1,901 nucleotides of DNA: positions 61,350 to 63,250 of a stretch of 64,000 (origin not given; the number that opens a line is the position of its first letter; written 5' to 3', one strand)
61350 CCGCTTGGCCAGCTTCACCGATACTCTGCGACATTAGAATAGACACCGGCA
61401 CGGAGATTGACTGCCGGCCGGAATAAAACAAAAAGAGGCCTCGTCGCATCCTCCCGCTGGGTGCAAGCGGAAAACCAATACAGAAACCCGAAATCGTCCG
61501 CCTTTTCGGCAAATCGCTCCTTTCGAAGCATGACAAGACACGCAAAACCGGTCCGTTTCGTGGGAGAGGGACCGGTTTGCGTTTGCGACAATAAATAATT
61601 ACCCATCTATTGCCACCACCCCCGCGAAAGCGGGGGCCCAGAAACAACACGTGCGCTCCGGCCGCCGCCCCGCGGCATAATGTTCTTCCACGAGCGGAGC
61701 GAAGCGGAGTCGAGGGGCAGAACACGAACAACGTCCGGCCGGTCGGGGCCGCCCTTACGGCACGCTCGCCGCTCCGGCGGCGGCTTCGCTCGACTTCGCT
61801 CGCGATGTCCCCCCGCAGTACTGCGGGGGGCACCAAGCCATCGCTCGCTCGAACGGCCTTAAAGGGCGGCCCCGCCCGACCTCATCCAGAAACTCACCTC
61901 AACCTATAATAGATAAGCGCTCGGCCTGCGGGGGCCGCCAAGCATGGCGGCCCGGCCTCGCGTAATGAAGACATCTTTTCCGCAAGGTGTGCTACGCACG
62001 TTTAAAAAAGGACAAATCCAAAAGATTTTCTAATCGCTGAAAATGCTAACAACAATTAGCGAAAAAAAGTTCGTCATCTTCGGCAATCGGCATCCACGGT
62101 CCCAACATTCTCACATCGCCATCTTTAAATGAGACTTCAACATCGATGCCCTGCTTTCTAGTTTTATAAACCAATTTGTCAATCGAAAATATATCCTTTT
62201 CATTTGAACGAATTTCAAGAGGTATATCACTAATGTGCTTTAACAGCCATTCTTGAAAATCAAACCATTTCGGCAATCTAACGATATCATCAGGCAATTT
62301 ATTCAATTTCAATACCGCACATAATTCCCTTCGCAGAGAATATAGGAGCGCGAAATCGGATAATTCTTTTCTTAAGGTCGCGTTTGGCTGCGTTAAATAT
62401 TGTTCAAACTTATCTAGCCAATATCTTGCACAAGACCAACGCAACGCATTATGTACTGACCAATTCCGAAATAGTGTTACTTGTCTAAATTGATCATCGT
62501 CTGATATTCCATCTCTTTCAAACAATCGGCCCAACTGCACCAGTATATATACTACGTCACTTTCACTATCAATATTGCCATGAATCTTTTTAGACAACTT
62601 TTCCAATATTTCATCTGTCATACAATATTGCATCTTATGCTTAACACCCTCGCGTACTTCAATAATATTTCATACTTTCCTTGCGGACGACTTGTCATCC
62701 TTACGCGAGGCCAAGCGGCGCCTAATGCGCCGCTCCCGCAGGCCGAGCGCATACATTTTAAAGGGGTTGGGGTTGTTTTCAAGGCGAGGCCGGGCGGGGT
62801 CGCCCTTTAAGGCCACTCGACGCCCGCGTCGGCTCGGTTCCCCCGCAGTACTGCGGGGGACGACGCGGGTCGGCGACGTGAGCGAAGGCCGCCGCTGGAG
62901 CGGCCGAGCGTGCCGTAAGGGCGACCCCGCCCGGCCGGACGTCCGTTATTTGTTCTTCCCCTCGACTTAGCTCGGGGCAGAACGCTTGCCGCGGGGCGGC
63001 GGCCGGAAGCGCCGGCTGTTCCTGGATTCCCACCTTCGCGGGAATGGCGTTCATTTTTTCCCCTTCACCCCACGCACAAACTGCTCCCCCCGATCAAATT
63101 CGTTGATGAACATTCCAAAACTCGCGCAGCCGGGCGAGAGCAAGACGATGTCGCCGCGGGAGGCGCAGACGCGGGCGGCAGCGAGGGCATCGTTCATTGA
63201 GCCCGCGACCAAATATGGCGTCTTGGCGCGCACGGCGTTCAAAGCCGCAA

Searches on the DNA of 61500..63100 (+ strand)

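Call 15: search_rna_families(source=window, start=61500, end=63100, threshold=evalue, max_evalue=10, show_alignments=2)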
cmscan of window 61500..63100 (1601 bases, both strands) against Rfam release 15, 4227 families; matches with E-value up to 10: 7.
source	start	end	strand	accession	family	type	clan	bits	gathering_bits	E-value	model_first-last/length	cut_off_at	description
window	62231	62355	-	RF00155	SNORA66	Gene; snRNA; snoRNA; HACA-box;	CL00038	17.9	45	4.2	1-133/133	no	Small nucleolar RNA SNORA66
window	62268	62339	-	RF00212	SNORD38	Gene; snRNA; snoRNA; CD-box;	CL00051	16.5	44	7.4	1-70/70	no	Small nucleolar RNA SNORD38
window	62242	62299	-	RF00147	SNORD34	Gene; snRNA; snoRNA; CD-box;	CL00055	16.5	38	9.3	1-79/79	no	Small nucleolar RNA SNORD34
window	62940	62977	-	RF01100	PK-BYV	Cis-reg;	-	15.6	50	4.1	1-40/40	no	3'-terminal pseudoknot in BYV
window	62989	63042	-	RF02648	Cis90_sRNA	Gene; sRNA;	-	14.7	50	0.75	162-214/237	no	Ruegeria cis90 sRNA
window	61618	61638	+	RF03167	c-di-GMP-I-GGC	Cis-reg; riboswitch;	CL00126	13.2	59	8.1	14-34/80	no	c-di-GMP-I-GGC riboswitch aptamer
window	62663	62716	-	RF00026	U6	Gene; snRNA; splicing;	CL00009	12.9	44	6.6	1-105/105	no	U6 spliceosomal RNA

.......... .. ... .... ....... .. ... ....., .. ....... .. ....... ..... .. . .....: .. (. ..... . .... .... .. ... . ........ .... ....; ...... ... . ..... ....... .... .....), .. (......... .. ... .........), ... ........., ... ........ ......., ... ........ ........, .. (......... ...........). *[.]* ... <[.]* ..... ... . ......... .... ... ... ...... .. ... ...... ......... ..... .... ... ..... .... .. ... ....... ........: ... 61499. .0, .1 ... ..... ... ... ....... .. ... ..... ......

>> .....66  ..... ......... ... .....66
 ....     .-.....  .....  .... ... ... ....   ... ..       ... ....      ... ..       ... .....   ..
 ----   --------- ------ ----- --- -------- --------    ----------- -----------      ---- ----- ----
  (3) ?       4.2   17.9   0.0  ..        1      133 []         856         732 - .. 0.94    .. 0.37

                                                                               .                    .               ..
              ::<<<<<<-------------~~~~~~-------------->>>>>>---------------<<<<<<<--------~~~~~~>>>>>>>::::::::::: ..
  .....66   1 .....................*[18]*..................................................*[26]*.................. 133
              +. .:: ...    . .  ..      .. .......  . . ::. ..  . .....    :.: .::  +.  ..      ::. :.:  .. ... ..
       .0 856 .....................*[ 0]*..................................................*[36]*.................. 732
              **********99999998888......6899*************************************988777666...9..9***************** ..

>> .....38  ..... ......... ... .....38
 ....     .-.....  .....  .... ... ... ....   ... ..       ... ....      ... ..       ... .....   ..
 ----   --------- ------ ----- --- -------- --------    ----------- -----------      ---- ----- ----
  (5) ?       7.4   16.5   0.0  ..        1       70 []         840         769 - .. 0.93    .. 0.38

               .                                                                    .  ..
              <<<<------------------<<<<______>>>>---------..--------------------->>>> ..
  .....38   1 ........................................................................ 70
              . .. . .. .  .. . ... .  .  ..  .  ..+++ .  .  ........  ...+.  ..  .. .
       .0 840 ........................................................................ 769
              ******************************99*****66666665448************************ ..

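Call 44: search_dna_similar(query=window:62660-63060:+, collection=plasmids, mode=distant, max_evalue=0.01, max_rows=15)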
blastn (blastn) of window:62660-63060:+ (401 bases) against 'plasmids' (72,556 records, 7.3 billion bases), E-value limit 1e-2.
Records with a match: 2; places in all: 4; records where one place covers at least 80% of the query: 0.
Best place of each record, by identity: 80-90% 2.
By first word of the organism name: Azospirillum 2.
By predicted mobility (MOB-suite, as given by PLSDB): mobilizable 1; non-mobilizable 1.
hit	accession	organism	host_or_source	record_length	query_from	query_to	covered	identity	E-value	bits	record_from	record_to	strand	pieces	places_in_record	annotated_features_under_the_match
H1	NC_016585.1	Azospirillum lipoferum 4B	-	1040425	349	390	10%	85.7%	2e-3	50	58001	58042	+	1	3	none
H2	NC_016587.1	Azospirillum lipoferum 4B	-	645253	349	390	10%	85.7%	2e-3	50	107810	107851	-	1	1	none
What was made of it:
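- The 3' hairpin of c4 matches repeats on Azospirillum plasmids (call 44).
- Tried and rejected: Plasmid BLAST matched only the 42-nt REP-like 3' hairpin (call 44).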

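Call 45: search_dna_similar(query=window:62660-63060:+, collection=phages, mode=distant, max_evalue=0.01, max_rows=10)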
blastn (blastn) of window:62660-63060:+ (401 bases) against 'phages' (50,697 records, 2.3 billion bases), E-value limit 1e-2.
No match.
